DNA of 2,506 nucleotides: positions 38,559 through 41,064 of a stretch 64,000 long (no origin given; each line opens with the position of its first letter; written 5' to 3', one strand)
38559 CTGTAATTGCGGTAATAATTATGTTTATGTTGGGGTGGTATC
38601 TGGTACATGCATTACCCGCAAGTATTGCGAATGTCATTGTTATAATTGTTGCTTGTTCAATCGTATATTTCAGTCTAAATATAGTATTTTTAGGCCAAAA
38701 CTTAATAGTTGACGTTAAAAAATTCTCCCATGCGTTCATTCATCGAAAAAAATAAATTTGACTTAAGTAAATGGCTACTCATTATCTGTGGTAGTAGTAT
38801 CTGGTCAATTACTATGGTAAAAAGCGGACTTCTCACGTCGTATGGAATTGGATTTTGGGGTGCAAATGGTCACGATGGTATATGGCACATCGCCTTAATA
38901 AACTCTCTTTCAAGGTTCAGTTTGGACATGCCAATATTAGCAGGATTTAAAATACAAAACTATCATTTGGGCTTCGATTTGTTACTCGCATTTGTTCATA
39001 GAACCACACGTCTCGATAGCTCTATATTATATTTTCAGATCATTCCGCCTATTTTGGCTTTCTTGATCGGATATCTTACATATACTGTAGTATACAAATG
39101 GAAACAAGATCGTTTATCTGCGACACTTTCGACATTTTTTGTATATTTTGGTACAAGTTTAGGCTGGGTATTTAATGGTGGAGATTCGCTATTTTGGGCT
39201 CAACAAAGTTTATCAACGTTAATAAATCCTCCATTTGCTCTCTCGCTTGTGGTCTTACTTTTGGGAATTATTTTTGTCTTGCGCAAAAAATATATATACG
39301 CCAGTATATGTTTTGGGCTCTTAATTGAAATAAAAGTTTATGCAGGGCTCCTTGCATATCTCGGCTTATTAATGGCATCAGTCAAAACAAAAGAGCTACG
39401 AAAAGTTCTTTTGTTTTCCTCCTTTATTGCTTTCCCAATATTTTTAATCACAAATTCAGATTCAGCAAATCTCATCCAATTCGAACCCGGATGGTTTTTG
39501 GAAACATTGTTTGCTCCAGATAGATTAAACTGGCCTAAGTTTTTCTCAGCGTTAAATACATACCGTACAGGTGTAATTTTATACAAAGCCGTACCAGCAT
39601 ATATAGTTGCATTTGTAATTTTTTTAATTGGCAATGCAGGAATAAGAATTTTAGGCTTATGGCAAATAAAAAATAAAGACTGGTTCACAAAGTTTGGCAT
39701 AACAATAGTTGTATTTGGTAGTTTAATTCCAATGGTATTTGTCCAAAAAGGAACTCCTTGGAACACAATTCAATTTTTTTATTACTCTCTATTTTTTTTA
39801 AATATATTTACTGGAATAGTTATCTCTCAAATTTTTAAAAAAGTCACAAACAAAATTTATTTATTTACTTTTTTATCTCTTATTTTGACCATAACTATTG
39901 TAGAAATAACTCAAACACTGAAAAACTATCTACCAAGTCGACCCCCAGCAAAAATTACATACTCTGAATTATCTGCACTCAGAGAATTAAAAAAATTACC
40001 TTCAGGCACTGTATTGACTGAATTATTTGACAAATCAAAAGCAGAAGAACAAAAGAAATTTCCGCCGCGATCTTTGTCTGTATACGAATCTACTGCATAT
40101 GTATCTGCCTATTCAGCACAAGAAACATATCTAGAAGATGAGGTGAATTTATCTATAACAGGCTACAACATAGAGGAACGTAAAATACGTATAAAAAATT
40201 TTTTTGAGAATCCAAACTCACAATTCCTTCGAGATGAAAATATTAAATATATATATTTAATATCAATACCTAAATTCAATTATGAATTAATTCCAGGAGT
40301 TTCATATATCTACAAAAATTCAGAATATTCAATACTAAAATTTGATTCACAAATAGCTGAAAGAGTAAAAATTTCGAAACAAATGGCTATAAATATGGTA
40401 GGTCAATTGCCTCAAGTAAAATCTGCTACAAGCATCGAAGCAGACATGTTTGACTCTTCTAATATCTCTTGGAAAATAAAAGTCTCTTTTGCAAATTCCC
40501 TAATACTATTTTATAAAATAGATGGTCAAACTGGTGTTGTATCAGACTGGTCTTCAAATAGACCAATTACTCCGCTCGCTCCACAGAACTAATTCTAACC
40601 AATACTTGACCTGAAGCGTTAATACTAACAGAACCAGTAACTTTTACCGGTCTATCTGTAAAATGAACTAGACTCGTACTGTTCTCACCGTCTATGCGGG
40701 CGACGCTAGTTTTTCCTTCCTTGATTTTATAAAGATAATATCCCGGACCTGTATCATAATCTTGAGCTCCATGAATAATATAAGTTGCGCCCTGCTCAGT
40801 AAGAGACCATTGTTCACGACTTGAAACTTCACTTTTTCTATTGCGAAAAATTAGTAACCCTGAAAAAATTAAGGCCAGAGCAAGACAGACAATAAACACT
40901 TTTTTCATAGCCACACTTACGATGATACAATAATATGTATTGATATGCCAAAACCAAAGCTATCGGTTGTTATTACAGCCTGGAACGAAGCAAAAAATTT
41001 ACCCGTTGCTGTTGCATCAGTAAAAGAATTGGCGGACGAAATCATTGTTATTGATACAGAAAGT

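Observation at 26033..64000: About 38-kb uninterrupted glycosylation supercluster with ~30 glycosyltransferase-type genes and pervasive translational coupling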

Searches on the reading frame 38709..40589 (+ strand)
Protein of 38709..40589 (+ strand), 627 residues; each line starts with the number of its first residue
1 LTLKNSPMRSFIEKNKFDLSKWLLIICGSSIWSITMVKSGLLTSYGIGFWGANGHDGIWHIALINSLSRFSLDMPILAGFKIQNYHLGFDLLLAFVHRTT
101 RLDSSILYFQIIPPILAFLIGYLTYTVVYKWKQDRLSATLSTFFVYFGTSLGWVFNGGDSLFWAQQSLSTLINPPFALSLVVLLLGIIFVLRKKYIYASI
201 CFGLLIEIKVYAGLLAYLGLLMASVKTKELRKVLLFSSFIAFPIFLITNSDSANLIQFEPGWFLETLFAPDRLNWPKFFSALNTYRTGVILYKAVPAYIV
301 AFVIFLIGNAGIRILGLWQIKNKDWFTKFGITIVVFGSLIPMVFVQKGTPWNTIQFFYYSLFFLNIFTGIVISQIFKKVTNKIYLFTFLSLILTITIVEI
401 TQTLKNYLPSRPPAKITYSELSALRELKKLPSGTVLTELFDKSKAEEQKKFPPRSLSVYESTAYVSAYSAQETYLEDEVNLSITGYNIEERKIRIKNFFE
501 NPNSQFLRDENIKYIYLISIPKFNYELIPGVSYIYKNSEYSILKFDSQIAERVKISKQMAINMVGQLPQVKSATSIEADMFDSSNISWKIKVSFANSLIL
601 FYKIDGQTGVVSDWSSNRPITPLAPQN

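Call 3: search_protein_families(library=pfam, proteins=[window:38709-40589:+], max_evalue=0.01)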
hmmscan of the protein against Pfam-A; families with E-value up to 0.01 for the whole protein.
window:38709-40589:+ (627 aa): 0 families

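Call 11: search_protein_families(library=ncbifam, proteins=[window:38709-40589:+], max_evalue=0.01)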
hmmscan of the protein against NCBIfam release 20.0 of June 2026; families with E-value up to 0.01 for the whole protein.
window:38709-40589:+ (627 aa): 0 families

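Call 14: find_homologous_proteins(query=window:38709-40589:+, max_evalue=0.00001)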
Query window:38709-40589:+ (627 aa): 1364 proteins with E <= 0.00001 among 8000 candidates; the best 120 are listed.
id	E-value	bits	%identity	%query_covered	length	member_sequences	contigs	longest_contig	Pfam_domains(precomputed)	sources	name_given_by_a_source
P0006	8.4e-262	888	95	67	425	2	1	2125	-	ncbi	-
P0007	4.4e-202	691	53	96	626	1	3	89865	-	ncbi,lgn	-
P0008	2.3e-164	567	51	83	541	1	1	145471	-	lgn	-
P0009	2.5e-163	563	51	85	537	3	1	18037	-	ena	-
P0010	6.6e-163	562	51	84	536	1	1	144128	-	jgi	-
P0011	2.6e-160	553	52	81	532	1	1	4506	-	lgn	-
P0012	1.5e-158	547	51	85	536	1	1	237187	-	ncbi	-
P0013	1.6e-157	544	51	85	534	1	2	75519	-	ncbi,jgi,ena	-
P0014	2.0e-157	544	50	85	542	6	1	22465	-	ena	-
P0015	3.1e-156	540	49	85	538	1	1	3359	-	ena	-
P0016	5.2e-156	539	49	83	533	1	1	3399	-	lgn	-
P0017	5.8e-156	539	50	80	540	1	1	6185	-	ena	-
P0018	8.8e-156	538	51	80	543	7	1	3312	-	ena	-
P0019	1.5e-155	537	49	84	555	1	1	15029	-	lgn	-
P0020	1.6e-155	537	52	80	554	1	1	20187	-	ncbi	-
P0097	3.0e-144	500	45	86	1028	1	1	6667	PF12979.14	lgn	-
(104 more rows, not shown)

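Call 23: find_related_loci(query=A1, collection=genome_contigs, flank=10000)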
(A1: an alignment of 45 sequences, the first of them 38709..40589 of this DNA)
Query A1 (627 aa) in genome_contigs; peptide patterns used: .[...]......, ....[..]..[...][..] (x = any residue, [..] = any of these).
351 stretches matched a pattern; 330 encode a relative of the query (tblastn E <= 1e-3); the best 80 are kept; 80 distinct loci.
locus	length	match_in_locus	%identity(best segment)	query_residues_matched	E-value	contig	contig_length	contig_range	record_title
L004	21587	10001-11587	51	11-544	1e-159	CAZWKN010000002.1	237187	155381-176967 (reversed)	MAG TPA_asm: uncultured Gammaproteobacteria bacterium isolate SRP192515_co1_359 genome assembly, contig: NODE_20_length_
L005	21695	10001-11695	47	22-612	7e-153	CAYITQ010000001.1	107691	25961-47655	MAG TPA_asm: uncultured Gammaproteobacteria bacterium isolate ERP119705_co3_801 genome assembly, contig: NODE_100_length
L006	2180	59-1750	46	14-546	4e-163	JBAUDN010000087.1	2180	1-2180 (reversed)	MAG: Microgenomates group bacterium isolate MFD13099_ilm_asm_bin3 k127_352208, whole genome shotgun sequence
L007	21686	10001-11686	47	23-552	8e-150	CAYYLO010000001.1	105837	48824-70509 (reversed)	MAG TPA_asm: uncultured Gammaproteobacteria bacterium isolate binchicken_co144_799 genome assembly, contig: NODE_452_len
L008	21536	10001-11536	49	8-542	4e-145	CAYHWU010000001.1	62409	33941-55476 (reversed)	MAG TPA_asm: uncultured Gammaproteobacteria bacterium isolate ERP119705_co16_325 genome assembly, contig: NODE_246_lengt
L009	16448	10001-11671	48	28-546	3e-145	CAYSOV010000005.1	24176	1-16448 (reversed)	MAG TPA_asm: uncultured Gammaproteobacteria bacterium isolate binchicken_co110_923 genome assembly, contig: NODE_4549_le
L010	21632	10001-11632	47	32-546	6e-145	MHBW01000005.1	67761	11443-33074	MAG: Candidatus Blackburnbacteria bacterium RIFCSPHIGHO2_01_FULL_43_15b rifcsphigho2_01_scaffold_1474, whole genome shot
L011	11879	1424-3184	45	21-578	5e-145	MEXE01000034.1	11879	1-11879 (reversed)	MAG: Candidatus Amesbacteria bacterium RBG_19FT_COMBO_48_16 rbg_19ft_combo_scaffold_3745, whole genome shotgun sequence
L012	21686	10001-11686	46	15-546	2e-144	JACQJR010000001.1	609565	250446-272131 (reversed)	MAG: Candidatus Microgenomates bacterium isolate NC_groundwater_1156_Ag_S-0.1um_40_307 S_p1_S3_coassembly_k141_153347, w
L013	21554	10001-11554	49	20-542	2e-144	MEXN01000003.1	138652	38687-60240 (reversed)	MAG: Candidatus Amesbacteria bacterium RIFCSPLOWO2_01_FULL_48_25 rifcsplowo2_01_scaffold_246, whole genome shotgun seque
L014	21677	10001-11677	49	32-575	1e-143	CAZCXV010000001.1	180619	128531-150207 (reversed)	MAG TPA_asm: uncultured Gammaproteobacteria bacterium isolate SRP062349_co2_267 genome assembly, contig: NODE_32_length_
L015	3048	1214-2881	47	16-598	3e-150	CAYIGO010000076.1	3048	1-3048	MAG TPA_asm: uncultured Gammaproteobacteria bacterium isolate ERP119705_co22_108 genome assembly, contig: NODE_24625_len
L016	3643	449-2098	47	19-546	4e-148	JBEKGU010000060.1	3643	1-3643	MAG: Candidatus Microgenomates bacterium isolate SPRUCE 260 SPRUCE_260_60, whole genome shotgun sequence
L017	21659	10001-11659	45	23-546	1e-142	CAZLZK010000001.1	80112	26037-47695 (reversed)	MAG TPA_asm: uncultured Gammaproteobacteria bacterium isolate SRP269290_co1_809 genome assembly, contig: NODE_289_length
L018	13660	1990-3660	47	23-547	1e-142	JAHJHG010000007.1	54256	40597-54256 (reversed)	MAG: Patescibacteria group bacterium isolate Modern_marine_planktonic.mb.16 Modern_marine_plan.mb.16_k141_695771, whole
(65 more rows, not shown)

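Call 24: predict_structure(alignment_id=A1)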
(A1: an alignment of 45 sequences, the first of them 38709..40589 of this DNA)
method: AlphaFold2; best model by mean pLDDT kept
length: 627 residues; sequences in the alignment: 45
mean_pLDDT: 88.9   pTM: 0.86
mean pLDDT of the five models: 88.9, 87.3, 86.8, 86.5, 86.1
residues with pLDDT >= 90: 411; 70-90: 169; 50-70: 33; < 50: 14
segments of 3 or more residues with pLDDT < 50: 1-4, 623-627
pLDDT, mean of each block of 10 residues (from residue 1): 49 73 95 84 91 88 96 95 89 97 95 95 98 96 90 61 53 87 98 98 95 97 97 98 87 85 89 89 94 96 91 93 96 97 89 90 96 95 93 85 74 90 97 96 91 90 93 94 88 95 92 93 83 94 93 78 88 92 85 90 81 84 44
secondary structure, 60 per line:
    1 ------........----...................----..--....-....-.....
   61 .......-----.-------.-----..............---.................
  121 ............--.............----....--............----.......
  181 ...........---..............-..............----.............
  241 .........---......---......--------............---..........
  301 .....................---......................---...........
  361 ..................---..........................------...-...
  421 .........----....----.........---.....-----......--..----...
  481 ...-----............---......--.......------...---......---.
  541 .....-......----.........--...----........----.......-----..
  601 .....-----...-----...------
elements in order: H7-14 H19-37 E46-49 H51-54 H56-67 H87-100 H104-132 H135-147 H152-155 H158-169 H174-191 H195-208 H210-223 H228-249 E256-258 H262-267 H276-287 H291-321 H325-343 E344-346 H350-378 H382-407 E414-416 H418-429 E434-437 H442-450 H464-469 H478-483 H489-500 H504-509 E512-518 E531-536 E540-545 H547-552 H557-565 E575-582 E587-593 E599-605 E611-613 E619-621

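Call 38: search_solved_structures(query=A1, max_evalue=1)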
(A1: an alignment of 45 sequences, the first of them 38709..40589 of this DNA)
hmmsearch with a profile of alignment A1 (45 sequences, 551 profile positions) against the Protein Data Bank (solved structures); distinct sequences matched with E-value up to 1: 0.

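Call 56: search_protein_families(library=pfam, alignment_id=A2, max_evalue=0.001)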
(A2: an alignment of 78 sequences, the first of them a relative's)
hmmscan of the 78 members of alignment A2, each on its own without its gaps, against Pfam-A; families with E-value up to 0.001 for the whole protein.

A. member 1, L080:9081-9995:+ (305 aa): 6 families
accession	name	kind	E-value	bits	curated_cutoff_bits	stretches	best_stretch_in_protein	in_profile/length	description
PF13489.12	Methyltransf_23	-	5.8e-22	78.6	27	1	96-250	10-163/164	Methyltransferase domain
PF08241.18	Methyltransf_11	-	8.4e-09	36.4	21.2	1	113-202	1-94/95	Methyltransferase domain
PF08242.18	Methyltransf_12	-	1.7e-06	29.1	30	1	113-200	1-97/98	Methyltransferase domain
PF13847.12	Methyltransf_31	-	4.1e-06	27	27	1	108-207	3-113/145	Methyltransferase domain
PF13649.12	Methyltransf_25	-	4.6e-06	27.7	27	1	113-199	2-97/97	Methyltransferase domain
PF07021.18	MetW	-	1e-05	25.7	21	1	100-190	5-97/193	Methionine biosynthesis protein MetW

B. families by the number of members that match (of 78 scanned): 78 families (the first 25 are shown)
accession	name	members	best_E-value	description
PF13231.12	PMT_2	3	3.5e-21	Dolichyl-phosphate-mannose-protein mannosyltransferase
PF00670.27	AdoHcyase_NAD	2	3.3e-83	S-adenosyl-L-homocysteine hydrolase, NAD binding domain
PF02826.25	2-Hacid_dh_C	2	2.8e-39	D-isomer specific 2-hydroxyacid dehydrogenase, NAD binding domain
PF12705.13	PDDEXK_1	2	1.1e-23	PD-(D/E)XK nuclease superfamily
PF13489.12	Methyltransf_23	2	5.8e-22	Methyltransferase domain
PF13649.12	Methyltransf_25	2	2.3e-11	Methyltransferase domain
PF13419.12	HAD_2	2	2.9e-11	Haloacid dehalogenase-like hydrolase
PF00293.34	NUDIX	2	3.2e-11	NUDIX domain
PF08241.18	Methyltransf_11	2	6.7e-10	Methyltransferase domain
PF00702.32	Hydrolase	2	1.4e-09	haloacid dehalogenase-like hydrolase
PF08242.18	Methyltransf_12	2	1.6e-09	Methyltransferase domain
PF13238.12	AAA_18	2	3.2e-09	AAA domain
PF13847.12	Methyltransf_31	2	4.1e-06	Methyltransferase domain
PF01202.28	SKI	2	8.2e-06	Shikimate kinase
PF05221.23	AdoHcyase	1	3.4e-135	S-adenosyl-L-homocysteine hydrolase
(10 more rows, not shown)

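Call 57: search_protein_representatives(alignment_id=A1)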
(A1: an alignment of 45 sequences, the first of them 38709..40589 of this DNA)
Query: 45 sequences, 551 profile positions. Proteins with E-value up to 0.001 (for the whole library): 1562; up to 1e-10: 1269; up to 1e-30: 787. The best 150 are listed.
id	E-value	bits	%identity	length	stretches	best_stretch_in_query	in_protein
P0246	3.6e-252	854.5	-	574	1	5-550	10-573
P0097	1.6e-243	825.9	-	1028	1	4-551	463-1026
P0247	4.1e-235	798.2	-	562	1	4-550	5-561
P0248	5.3e-230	781.3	-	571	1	5-550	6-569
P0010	2.6e-213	726.2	-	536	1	1-548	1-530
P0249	2.1e-206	703.4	-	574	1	6-550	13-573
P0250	1.0e-197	674.7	-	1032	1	9-550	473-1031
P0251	1.7e-195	667.4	-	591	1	7-550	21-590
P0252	2.2e-194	663.7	-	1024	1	4-550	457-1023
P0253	2.0e-191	653.9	-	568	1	7-550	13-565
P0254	4.8e-186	636.2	-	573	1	6-548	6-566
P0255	2.8e-180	617.2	-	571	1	5-550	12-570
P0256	2.2e-178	610.9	-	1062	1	7-550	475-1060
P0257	8.7e-174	595.7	-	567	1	7-550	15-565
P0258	1.8e-173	594.7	-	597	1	11-550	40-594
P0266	1.8e-157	541.9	-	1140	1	8-549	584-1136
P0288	2.5e-136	472.1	-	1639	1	10-550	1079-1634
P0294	2.3e-131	455.7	-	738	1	9-550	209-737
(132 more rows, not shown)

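Call 58: search_protein_families(library=pfam, proteins=[L007:7920-9980:+, P0097, P0266, P0288, L017:15230-17737:+, P0294], max_evalue=0.01)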
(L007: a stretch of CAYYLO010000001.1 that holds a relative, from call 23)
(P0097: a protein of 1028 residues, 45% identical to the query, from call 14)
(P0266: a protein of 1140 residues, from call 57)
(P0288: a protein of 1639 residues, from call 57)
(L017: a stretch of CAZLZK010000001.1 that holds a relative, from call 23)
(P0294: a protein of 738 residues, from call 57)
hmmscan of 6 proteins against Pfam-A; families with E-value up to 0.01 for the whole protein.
L007:7920-9980:+ (687 aa): 1 family
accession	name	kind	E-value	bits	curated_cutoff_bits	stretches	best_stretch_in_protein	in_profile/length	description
PF12979.12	DUF3863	-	4.4e-06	26.1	27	1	133-235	98-203/349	Domain of Unknown Function with PDB structure (DUF3863)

P0097 (1028 aa): 0 families

P0266 (1140 aa): 0 families

P0288 (1639 aa): 2 families
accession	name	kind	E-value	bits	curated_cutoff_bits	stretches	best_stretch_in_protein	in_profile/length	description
PF13440.11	Polysacc_synt_3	-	9.5e-55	186.3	23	1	50-333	2-283/293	Polysaccharide biosynthesis protein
PF01943.22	Polysacc_synt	-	3.6e-27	95.9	28.2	1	27-294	3-274/274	Polysaccharide biosynthesis protein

L017:15230-17737:+ (836 aa): 1 family
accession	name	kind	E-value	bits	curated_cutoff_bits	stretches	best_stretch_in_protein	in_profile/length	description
PF09586.16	YfhO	-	5.1e-21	75.2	28.5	2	736-810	760-835/835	Bacterial membrane protein YfhO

P0294 (738 aa): 0 families

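Call 80: fold_search(model_id=the predicted structure, library=pdb)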
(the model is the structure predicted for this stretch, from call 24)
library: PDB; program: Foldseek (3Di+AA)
matches with E <= 10: 285; with E <= 0.001: 13
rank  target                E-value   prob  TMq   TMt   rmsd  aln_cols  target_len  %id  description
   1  8age_A                7.4e-08  1.00  0.45  0.44  12.6       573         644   12  Structure of yeast oligosaccharylransferase complex with acceptor peptide bound (released 2022-12-07)
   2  6ezn_F                1.5e-07  1.00  0.49  0.48  12.3       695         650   11  Cryo-EM structure of the yeast oligosaccharyltransferase (OST) complex (released 2018-01-17)
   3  7oci_F                1.6e-07  1.00  0.43  0.43  12.6       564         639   12  Cryo-EM structure of yeast Ost6p containing oligosaccharyltransferase complex (released 2022-02-16)
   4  8agb_A                3.3e-07  1.00  0.47  0.47  11.9       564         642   11  Structure of yeast oligosaccharylransferase complex with lipid-linked oligosaccharide bound (released 2022-12-07)
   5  6s7o_A                2.0e-06  1.00  0.43  0.41  13.6       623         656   12  Cryo-EM structure of human oligosaccharyltransferase complex OST-A (released 2019-12-18)
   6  6s7t_A                3.1e-06  1.00  0.42  0.38  13.2       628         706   10  Cryo-EM structure of human oligosaccharyltransferase complex OST-B (released 2019-12-18)
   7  6gxc_A                3.4e-06  1.00  0.42  0.38  20.4       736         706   11  Bacterial oligosaccharyltransferase PglB in complex with an inhibitory peptide and a reactive lipid-linked oligosaccha (released 2018-11-14)
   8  3rce_A                4.3e-06  1.00  0.39  0.36  17.1       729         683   11  Bacterial oligosaccharyltransferase PglB (released 2011-06-15)
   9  5ogl_A                4.3e-06  1.00  0.38  0.35  20.8       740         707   11  Structure of bacterial oligosaccharyltransferase PglB in complex with an acceptor peptide and an lipid-linked oligosac (released 2017-10-25)
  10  9s6t_A                1.4e-04  1.00  0.41  0.52  12.7       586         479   13  Ternary cryo-EM structure of chicken ALG12 with Dol25-PP-GlcNAc2Man7, Dol25-P-Man, and Fab (released 2026-03-18)
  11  8if8_C                2.7e-04  1.00  0.48  0.50   6.8       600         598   11  Arabinosyltransferase AftA (released 2023-05-31)
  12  8if8_B                6.5e-04  1.00  0.46  0.46   8.7       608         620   12  Arabinosyltransferase AftA (released 2023-05-31)
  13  9s6s_A                9.7e-04  1.00  0.35  0.39  11.7       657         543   11  Ternary cryo-EM structure of human ALG9 with Dol25-PP-GlcNAc2Man6, Dol25-P-Man and Fab (released 2026-03-18)
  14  9s6u_A                3.8e-03  1.00  0.34  0.38  11.5       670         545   10  Ternary cryo-EM structure of human ALG9 with Dol25-PP-GlcNAc2Man8, Dol25-P-Man and Fab (released 2026-03-18)
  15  8t69                  1.8e-01  0.16  0.13  0.20  24.6       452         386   12  Human VMAT2 in complex with tetrabenazine (released 2023-11-01)
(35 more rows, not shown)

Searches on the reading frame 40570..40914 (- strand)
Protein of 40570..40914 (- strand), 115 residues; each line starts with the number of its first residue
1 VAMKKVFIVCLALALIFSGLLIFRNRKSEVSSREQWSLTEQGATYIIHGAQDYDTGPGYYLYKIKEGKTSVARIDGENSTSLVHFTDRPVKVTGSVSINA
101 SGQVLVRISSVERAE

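Call 4: search_protein_families(library=pfam, proteins=[window:40570-40914:-], max_evalue=0.01)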
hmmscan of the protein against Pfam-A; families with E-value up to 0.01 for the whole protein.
window:40570-40914:- (115 aa): 0 families
